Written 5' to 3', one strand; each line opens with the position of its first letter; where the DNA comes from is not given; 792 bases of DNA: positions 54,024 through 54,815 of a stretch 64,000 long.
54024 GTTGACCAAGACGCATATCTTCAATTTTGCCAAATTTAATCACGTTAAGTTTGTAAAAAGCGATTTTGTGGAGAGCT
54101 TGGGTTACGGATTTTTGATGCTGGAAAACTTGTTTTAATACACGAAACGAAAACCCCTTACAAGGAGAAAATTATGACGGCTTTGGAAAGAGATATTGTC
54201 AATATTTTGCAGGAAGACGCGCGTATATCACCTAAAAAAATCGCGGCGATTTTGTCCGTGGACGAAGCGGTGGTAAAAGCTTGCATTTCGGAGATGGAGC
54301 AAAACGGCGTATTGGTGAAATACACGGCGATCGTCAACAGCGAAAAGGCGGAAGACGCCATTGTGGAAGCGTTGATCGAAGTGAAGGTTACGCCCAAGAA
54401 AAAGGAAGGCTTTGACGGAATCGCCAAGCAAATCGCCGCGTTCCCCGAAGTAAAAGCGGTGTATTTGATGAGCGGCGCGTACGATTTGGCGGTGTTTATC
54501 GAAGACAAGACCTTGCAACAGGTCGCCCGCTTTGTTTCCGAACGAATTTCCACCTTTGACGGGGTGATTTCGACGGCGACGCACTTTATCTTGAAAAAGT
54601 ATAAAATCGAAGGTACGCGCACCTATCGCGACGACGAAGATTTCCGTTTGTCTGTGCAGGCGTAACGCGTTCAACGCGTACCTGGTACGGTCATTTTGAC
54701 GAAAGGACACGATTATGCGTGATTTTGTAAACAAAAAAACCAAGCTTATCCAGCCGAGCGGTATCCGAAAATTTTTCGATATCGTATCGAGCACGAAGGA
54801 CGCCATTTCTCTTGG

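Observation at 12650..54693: All intergenic motif copies sit at 3' ends of transcription units in one fixed polarity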

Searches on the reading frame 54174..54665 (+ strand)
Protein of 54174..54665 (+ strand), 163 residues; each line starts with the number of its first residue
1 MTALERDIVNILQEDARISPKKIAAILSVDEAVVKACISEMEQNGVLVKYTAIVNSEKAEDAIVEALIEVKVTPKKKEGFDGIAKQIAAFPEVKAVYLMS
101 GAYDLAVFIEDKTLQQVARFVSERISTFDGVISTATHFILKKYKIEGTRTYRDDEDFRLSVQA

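Call 12: search_protein_families(library=ncbifam, proteins=[window:54174-54665:+])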
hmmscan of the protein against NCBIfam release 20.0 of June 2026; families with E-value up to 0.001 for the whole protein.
window:54174-54665:+ (163 aa): 7 families
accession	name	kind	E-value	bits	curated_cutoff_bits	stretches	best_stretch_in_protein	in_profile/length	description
NF040947.1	trans_reg_LysM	equivalog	1e-18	67.4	180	1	7-143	7-136/136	HTH-type transcriptional regulator LysM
NF053758.1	ChrTpTrnRegChrS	equivalog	4.2e-18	65.6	250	1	3-144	14-151/158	chromate efflux transcriptional regulator ChrS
NF040820.1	trans_reg_LrpA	equivalog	5.5e-15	55.5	250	1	6-144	7-141/141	HTH-type transcriptional regulator LrpA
NF041395.1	TranRegLrpA1_Halo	equivalog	5.1e-14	52.5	250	1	4-140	6-138/142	HTH-type transcriptional regulator LrpA1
NF008370.0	PRK11169.1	equivalog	3e-10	40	233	1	3-144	14-154/164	leucine-responsive transcriptional regulator Lrp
NF008384.0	PRK11179.1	equivalog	5.2e-10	39.3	227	1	3-141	9-144/153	transcriptional regulator AsnC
NF041396.1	TranRegLrp_Halo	equivalog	2e-09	37.5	190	1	3-108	5-106/149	HTH-type transcriptional regulator Lrp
